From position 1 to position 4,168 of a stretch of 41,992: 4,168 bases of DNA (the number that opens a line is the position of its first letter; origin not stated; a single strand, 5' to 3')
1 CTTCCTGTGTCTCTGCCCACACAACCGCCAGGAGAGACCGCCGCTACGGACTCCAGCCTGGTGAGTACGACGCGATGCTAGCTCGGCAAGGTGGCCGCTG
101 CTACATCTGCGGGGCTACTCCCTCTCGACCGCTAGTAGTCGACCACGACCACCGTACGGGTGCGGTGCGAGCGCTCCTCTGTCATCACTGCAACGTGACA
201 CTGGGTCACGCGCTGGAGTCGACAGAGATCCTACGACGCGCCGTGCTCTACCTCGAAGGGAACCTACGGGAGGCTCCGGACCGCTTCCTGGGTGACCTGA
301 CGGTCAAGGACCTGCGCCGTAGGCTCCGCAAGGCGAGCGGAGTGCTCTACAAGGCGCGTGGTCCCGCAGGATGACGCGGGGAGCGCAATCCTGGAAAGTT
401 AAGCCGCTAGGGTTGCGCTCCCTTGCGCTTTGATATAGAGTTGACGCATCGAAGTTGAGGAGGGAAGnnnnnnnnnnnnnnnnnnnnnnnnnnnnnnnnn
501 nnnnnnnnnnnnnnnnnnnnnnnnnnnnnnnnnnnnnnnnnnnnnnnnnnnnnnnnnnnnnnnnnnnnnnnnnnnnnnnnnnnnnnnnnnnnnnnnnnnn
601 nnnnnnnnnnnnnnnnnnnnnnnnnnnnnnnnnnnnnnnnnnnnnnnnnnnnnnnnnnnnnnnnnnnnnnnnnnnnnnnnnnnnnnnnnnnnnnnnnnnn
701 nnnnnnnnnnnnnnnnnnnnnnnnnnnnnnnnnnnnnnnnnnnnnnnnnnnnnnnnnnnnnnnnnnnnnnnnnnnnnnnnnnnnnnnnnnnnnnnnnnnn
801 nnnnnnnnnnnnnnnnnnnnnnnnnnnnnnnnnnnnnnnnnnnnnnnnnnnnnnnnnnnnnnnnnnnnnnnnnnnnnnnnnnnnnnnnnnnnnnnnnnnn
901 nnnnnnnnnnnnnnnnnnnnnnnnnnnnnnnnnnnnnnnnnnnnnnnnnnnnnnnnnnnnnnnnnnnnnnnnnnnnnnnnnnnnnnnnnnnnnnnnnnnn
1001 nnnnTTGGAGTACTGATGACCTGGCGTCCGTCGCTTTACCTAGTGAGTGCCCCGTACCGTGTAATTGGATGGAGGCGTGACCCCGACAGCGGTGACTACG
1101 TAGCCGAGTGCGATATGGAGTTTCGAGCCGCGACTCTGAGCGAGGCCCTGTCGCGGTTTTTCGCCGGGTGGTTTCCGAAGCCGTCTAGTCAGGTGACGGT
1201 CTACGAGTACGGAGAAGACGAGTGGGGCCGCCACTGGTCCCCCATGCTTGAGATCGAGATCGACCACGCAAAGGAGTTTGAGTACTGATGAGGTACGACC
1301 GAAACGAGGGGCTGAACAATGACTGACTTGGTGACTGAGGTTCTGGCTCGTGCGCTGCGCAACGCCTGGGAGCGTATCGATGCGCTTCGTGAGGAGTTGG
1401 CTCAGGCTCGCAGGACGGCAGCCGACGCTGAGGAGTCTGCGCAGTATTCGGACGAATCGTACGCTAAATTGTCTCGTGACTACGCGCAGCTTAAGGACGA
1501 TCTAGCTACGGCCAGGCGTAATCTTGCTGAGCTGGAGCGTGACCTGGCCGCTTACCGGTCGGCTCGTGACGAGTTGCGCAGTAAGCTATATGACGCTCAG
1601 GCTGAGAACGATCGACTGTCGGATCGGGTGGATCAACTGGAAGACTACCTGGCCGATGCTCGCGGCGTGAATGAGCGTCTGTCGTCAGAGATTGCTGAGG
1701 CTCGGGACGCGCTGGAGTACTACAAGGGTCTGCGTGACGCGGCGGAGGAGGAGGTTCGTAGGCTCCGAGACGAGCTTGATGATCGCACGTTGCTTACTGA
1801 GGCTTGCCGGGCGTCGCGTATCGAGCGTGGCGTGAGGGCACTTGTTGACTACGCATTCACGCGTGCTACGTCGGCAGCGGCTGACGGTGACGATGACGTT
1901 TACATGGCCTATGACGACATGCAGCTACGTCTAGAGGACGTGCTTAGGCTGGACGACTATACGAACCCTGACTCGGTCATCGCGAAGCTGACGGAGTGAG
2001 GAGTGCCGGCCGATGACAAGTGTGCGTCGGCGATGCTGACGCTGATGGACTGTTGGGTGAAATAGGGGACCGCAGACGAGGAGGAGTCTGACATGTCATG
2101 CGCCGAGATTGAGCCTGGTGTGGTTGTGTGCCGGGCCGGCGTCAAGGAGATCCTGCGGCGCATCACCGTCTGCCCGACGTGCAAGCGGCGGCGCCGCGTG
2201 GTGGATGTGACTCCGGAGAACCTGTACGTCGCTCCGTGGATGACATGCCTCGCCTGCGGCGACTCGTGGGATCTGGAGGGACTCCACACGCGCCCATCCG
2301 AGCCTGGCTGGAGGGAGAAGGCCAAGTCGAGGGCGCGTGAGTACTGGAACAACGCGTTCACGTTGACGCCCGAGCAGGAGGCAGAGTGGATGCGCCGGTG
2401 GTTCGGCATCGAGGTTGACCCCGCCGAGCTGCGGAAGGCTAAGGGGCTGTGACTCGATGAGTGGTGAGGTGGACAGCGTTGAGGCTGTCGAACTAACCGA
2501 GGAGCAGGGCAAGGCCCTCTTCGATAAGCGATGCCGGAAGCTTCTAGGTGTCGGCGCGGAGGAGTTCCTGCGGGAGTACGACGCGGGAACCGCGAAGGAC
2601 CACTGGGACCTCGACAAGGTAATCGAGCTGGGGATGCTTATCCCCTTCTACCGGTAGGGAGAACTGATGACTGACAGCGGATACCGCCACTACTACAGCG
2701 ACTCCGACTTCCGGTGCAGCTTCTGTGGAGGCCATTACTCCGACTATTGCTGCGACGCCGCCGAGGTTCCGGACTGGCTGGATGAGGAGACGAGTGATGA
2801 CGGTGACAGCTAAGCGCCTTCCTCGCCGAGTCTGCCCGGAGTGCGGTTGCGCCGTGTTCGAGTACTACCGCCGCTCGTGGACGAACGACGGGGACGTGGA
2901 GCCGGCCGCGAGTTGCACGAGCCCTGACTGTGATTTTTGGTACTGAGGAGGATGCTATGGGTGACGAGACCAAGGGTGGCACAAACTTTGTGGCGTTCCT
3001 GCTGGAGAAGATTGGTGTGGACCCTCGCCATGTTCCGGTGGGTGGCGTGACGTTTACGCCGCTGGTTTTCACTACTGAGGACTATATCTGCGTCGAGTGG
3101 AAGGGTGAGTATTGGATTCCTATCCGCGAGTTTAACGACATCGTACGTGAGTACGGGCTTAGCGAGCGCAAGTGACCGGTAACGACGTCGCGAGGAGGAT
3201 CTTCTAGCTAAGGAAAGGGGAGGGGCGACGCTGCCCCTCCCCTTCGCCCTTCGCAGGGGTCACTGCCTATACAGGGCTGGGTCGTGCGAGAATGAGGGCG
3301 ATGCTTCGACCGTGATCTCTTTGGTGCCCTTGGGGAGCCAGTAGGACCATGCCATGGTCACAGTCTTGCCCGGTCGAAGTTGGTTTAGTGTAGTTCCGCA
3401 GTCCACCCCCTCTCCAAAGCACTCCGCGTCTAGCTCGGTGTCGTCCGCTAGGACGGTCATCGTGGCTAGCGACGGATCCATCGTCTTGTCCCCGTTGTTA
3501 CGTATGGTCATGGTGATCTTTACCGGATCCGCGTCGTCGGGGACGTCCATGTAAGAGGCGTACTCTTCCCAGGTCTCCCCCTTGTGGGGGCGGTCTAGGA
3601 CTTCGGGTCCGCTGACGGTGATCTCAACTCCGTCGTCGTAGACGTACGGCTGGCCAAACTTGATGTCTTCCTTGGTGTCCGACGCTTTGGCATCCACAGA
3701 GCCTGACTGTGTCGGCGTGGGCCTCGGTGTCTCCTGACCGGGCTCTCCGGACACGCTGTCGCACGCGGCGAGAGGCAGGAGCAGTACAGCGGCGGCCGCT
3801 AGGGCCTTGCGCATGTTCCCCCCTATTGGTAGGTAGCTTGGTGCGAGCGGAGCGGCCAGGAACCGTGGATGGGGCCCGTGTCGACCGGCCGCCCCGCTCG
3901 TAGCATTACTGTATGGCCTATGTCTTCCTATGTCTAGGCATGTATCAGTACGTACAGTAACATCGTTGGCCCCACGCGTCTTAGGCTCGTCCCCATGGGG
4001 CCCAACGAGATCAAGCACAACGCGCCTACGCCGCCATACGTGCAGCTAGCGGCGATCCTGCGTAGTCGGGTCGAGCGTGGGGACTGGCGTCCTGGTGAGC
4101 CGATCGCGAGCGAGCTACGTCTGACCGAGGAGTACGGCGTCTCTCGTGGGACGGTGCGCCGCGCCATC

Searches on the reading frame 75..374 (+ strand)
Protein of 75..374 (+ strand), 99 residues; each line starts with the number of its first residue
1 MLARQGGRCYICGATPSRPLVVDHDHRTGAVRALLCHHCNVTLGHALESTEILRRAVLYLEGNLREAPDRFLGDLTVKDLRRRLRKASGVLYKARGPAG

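Call 78: search_protein_families(library=phrogs, proteins=[window:75-374:+], max_evalue=0.001)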
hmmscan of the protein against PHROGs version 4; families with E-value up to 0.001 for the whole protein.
window:75-374:+ (99 aa): 8 families
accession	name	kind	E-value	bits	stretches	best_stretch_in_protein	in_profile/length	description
phrog_2914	-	DNA, RNA and nucleotide metabolism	4.4e-25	89.5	1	1-64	90-157/190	endonuclease VII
phrog_307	-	DNA, RNA and nucleotide metabolism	2.7e-23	84.5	1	2-61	116-177/334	endonuclease VII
phrog_2633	-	DNA, RNA and nucleotide metabolism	1.2e-22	81.7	1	1-63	77-139/142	endonuclease VII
phrog_423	-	DNA, RNA and nucleotide metabolism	9e-13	49.5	1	1-47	18-68/159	endonuclease VII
phrog_17507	-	DNA, RNA and nucleotide metabolism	9.2e-10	39.3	1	22-61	1-41/65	endonuclease VII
phrog_11865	-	DNA, RNA and nucleotide metabolism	1.8e-06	29.3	1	21-46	1-26/95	endonuclease VII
phrog_1035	-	DNA, RNA and nucleotide metabolism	0.00015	22.8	1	2-59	155-226/271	endonuclease VII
phrog_1271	-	DNA, RNA and nucleotide metabolism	0.00017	22.1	1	3-64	263-335/361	HNH endonuclease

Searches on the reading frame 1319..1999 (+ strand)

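Call 78: search_protein_families(library=phrogs, proteins=[window:1319-1999:+], max_evalue=0.001)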
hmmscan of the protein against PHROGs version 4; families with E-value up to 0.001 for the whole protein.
window:1319-1999:+ (226 aa): 7 families
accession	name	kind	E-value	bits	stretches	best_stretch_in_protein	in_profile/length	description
phrog_5890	-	moron, auxiliary metabolic gene and host takeover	8.1e-07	29.3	1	11-108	131-227/374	tellurite resistance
phrog_5105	-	unknown function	9.8e-05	23.5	1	19-132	41-147/159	-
phrog_1538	-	tail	0.00011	22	1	1-155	192-355/811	tail length tape measure protein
phrog_1660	-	head and packaging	0.00015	21.8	1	8-121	114-226/405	PmgS-like head morphogenesis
phrog_167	-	tail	0.00018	20.3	1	8-132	64-206/1555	tail length tape measure protein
phrog_1272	-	tail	0.00089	18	0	20-153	51-191/1606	tail length tape measure protein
phrog_1533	-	tail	0.00099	17.7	0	7-148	61-194/1688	tail length tape measure protein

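Call 108: search_protein_families(library=pfam, proteins=[window:1319-1999:+], max_evalue=0.01)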
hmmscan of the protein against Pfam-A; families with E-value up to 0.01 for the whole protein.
window:1319-1999:+ (226 aa): 20 families
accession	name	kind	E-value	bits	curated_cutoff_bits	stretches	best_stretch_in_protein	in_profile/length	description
PF12795.12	MscS_porin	-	2.4e-06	27.7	34.4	1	7-164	40-183/238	Mechanosensitive ion channel porin domain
PF10473.14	CENP-F_leu_zip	-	1.1e-05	26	34.5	2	87-155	9-70/140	Leucine-rich repeats of kinetochore protein Cenp-F/LEK1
PF08614.16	ATG16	-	1.2e-05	26.1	33.7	1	18-152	29-180/200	Autophagy protein 16 (ATG16)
PF13851.11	GAS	-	4.4e-05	23.4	32.3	2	56-156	29-128/200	Growth-arrest specific micro-tubule binding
PF07889.17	DUF1664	-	0.00023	21.6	34.6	0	95-153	59-117/124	Protein of unknown function (DUF1664)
PF14662.11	KASH_CCD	-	0.0004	20.8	43.3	0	14-86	56-128/191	Coiled-coil region of CCDC155 or KASH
PF06009.19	Laminin_II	-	0.00062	20.2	33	1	30-129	1-96/138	Laminin Domain II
PF05911.16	FPP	-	0.0007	18.4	40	1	7-128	723-842/871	Filament-like plant protein, long coiled-coil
PF02050.21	FliJ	-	0.001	19.7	28.4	1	51-154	3-111/123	Flagellar FliJ protein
PF08702.15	Fib_alpha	-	0.001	19.7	29.9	0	6-109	23-130/143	Fibrinogen alpha/beta chain family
PF25762.1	HAUS1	-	0.0023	18.2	40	0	76-150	102-176/236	HAUS augmin-like complex subunit 1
PF13870.11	CCDC113_CCDC96_CC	-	0.0027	17.9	31.6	0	53-109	77-133/177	CCDC113/CCDC96, coiled-coil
PF24922.1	ACBP4_C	-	0.0032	18.1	31.2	1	61-151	4-90/105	Acyl-CoA-binding domain-containing protein 4-6, C-terminal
PF25541.1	TBCA_PH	-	0.0038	17.4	27.8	0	67-120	64-117/139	PH domain-containing proteins, TBCA domain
PF15905.10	HMMR_N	-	0.0047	16.9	30.1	1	19-132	154-267/330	Hyaluronan mediated motility receptor N-terminal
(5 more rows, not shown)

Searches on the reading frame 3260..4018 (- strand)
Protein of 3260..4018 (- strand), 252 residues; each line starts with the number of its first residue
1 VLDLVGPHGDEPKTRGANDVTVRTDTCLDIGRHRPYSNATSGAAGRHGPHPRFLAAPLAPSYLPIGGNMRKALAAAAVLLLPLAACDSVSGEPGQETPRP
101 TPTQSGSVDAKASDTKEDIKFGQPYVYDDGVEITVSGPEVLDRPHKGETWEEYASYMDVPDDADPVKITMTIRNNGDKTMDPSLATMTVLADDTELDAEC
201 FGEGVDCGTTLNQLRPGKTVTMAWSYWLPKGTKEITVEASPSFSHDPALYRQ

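Call 78: search_protein_families(library=phrogs, proteins=[window:3260-4018:-], max_evalue=0.001)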
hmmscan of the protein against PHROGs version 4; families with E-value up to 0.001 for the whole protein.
window:3260-4018:- (252 aa): 2 families
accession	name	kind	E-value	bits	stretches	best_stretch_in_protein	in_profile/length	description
phrog_806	-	unknown function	1.6e-10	42.4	1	75-245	14-177/187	-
phrog_12816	-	unknown function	0.00047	21.4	1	71-116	6-51/140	-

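Call 108: search_protein_families(library=pfam, proteins=[window:3260-4018:-], max_evalue=0.01)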
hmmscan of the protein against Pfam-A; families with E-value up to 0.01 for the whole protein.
window:3260-4018:- (252 aa): 2 families
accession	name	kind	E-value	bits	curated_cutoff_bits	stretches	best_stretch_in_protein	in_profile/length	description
PF16729.10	DUF5067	-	8.2e-09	35.9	27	1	113-240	8-125/126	Domain of unknown function (DUF5067)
PF11611.13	DUF4352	-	0.00023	21.9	25.9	1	154-243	26-116/122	Domain of unknown function (DUF4352)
